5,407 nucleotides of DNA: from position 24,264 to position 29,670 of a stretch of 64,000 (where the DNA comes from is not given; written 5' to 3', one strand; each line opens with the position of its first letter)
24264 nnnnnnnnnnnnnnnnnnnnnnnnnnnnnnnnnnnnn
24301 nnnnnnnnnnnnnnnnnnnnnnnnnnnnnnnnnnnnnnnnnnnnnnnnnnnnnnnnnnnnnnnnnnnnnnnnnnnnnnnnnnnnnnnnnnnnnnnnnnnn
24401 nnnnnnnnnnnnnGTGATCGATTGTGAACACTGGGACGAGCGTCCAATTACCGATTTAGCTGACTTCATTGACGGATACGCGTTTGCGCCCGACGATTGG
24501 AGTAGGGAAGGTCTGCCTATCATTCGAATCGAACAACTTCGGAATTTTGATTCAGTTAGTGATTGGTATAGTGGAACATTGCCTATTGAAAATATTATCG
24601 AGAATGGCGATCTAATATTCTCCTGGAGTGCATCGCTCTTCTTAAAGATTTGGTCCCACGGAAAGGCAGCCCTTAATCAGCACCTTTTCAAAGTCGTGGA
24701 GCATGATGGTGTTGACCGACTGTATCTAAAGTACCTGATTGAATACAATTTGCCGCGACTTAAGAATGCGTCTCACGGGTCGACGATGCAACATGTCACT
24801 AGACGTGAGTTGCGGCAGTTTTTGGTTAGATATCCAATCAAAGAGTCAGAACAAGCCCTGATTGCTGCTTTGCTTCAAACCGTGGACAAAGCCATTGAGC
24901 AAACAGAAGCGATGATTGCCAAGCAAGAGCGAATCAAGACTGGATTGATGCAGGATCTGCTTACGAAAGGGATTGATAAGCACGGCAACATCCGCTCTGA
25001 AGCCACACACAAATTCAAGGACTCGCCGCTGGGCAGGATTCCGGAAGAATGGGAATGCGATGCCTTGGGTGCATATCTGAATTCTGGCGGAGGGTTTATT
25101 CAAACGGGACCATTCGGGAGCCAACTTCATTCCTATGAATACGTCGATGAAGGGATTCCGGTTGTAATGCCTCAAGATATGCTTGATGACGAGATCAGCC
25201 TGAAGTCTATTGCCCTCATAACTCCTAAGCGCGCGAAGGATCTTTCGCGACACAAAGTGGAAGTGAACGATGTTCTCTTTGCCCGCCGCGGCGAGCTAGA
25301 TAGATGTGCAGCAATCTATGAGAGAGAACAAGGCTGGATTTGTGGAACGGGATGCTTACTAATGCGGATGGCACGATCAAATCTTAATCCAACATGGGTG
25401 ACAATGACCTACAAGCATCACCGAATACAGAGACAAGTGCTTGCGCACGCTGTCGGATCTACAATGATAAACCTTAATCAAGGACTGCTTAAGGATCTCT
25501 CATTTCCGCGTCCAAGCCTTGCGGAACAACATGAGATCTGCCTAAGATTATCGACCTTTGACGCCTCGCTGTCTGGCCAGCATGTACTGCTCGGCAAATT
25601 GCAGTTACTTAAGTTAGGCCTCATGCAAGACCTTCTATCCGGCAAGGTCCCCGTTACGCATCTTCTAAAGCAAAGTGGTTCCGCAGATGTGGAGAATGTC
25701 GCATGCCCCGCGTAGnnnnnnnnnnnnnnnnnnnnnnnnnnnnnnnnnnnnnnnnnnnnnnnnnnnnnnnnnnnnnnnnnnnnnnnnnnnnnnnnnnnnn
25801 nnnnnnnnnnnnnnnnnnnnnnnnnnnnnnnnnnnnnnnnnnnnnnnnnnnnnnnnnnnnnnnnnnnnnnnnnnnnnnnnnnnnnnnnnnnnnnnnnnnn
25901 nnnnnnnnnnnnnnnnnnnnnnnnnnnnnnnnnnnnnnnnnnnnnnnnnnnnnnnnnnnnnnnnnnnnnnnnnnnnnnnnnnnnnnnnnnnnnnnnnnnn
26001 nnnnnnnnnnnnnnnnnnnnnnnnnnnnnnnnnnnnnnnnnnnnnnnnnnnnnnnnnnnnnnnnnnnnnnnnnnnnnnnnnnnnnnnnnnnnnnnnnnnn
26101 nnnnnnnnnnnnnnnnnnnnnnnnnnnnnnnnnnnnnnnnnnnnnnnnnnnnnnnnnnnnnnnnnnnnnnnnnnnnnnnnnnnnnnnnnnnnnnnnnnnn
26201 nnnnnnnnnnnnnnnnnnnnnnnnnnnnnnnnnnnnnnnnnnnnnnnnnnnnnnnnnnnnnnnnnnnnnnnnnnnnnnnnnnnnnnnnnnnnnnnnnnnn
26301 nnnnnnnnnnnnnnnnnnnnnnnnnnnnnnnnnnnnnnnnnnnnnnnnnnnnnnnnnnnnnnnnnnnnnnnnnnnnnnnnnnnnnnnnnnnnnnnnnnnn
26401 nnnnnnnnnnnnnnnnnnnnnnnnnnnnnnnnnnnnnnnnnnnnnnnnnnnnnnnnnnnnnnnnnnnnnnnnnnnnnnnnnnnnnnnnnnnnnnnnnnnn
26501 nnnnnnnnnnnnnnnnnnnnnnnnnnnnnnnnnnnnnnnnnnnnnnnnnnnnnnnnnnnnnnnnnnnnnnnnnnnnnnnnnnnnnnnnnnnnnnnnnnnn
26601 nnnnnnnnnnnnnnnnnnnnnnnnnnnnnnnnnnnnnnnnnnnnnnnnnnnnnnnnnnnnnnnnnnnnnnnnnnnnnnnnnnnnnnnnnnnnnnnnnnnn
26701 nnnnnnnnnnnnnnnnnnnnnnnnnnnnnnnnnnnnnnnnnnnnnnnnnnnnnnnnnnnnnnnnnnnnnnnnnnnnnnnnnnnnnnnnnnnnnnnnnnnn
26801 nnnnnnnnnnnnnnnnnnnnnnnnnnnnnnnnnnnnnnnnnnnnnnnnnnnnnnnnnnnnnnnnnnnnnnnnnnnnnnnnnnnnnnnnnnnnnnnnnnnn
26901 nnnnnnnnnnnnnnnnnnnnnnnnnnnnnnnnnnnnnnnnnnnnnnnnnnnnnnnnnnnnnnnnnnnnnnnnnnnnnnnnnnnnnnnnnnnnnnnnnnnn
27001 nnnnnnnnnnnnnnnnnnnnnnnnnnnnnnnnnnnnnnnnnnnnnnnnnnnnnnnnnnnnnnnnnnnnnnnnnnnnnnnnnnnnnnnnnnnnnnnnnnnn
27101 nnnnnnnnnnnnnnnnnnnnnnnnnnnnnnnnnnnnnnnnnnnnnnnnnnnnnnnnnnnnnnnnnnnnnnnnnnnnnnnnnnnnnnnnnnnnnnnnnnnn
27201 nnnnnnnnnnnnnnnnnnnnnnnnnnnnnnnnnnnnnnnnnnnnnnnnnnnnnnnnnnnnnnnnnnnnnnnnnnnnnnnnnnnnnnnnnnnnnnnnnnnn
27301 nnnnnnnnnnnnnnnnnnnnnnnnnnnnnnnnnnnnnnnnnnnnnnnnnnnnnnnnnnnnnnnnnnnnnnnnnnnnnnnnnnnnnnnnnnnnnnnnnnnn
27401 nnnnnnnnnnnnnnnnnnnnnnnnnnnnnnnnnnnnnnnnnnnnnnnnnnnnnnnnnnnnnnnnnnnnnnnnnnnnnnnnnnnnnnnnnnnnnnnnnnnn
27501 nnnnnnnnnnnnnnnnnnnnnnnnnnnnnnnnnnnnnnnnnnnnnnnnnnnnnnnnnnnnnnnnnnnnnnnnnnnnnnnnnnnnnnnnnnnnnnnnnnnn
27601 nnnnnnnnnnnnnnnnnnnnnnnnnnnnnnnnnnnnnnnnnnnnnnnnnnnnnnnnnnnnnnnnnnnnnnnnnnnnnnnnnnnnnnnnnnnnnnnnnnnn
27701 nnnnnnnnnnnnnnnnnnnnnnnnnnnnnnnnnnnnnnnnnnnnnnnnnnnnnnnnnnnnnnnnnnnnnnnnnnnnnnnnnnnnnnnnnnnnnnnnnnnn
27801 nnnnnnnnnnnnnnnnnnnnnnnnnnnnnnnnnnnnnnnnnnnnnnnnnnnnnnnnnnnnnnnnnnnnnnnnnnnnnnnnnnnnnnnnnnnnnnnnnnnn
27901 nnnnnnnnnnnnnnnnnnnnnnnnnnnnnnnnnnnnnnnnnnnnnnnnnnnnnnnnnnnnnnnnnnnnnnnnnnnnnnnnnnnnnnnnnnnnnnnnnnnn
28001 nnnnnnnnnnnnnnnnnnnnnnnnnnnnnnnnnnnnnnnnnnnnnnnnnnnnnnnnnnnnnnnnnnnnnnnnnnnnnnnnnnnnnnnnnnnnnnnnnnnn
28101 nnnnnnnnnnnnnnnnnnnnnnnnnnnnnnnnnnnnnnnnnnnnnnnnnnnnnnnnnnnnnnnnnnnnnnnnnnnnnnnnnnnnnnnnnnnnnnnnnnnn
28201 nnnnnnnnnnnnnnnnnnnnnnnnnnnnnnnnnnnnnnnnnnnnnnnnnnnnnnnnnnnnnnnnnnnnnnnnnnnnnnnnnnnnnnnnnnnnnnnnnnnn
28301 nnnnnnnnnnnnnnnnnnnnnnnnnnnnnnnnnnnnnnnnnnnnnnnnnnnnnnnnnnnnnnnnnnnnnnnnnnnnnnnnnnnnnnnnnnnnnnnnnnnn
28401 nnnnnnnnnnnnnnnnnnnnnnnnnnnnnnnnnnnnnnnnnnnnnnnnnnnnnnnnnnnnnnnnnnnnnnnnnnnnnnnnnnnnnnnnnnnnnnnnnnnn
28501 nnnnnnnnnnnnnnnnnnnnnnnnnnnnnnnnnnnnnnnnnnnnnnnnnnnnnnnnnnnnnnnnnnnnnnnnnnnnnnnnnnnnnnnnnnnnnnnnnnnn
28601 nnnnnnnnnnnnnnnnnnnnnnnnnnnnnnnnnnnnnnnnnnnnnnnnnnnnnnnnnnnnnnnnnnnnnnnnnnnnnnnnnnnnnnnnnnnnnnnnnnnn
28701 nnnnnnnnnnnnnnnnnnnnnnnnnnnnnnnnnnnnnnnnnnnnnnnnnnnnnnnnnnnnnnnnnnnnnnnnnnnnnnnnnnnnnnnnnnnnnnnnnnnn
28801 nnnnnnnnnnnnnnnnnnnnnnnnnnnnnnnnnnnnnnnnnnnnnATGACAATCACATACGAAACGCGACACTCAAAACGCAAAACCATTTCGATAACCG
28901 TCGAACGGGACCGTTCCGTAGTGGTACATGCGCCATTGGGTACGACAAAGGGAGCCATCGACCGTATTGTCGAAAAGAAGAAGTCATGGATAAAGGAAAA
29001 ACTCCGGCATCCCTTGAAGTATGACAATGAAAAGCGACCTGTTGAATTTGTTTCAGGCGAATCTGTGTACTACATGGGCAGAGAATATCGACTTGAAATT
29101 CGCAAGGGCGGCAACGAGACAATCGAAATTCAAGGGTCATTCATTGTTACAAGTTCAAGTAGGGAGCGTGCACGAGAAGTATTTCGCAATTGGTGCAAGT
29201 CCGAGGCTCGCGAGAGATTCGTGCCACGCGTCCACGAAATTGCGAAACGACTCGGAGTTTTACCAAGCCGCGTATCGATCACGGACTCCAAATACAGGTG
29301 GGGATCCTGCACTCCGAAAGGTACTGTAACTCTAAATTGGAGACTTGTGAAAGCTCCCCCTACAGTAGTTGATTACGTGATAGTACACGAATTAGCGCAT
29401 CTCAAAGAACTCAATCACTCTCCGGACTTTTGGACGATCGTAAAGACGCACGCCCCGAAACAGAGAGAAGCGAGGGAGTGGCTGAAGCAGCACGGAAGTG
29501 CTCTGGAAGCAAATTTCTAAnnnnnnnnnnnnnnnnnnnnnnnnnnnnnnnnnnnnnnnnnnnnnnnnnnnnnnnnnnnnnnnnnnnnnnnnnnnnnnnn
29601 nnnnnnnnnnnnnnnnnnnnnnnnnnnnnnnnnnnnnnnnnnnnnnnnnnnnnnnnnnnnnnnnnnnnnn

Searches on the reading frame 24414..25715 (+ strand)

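Call 22: search_protein_families(library=pfam, proteins=[window:24414-25715:+], max_evalue=0.0001)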
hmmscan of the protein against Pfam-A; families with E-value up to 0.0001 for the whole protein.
window:24414-25715:+ (433 aa): 1 family
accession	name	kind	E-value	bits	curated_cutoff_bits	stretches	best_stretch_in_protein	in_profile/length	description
PF01420.25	Methylase_S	-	1.4e-24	87.7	22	2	5-164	2-161/168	Type I restriction modification DNA specificity domain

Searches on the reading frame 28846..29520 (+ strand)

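Call 23: search_protein_families(library=pfam, proteins=[window:28846-29520:+], max_evalue=0.0001)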
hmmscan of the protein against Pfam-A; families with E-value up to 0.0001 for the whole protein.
window:28846-29520:+ (224 aa): 1 family
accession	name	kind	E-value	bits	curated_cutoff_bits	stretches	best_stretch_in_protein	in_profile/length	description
PF01863.23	YgjP-like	-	3.2e-63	213.9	26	1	13-216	1-207/207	YgjP-like, metallopeptidase domain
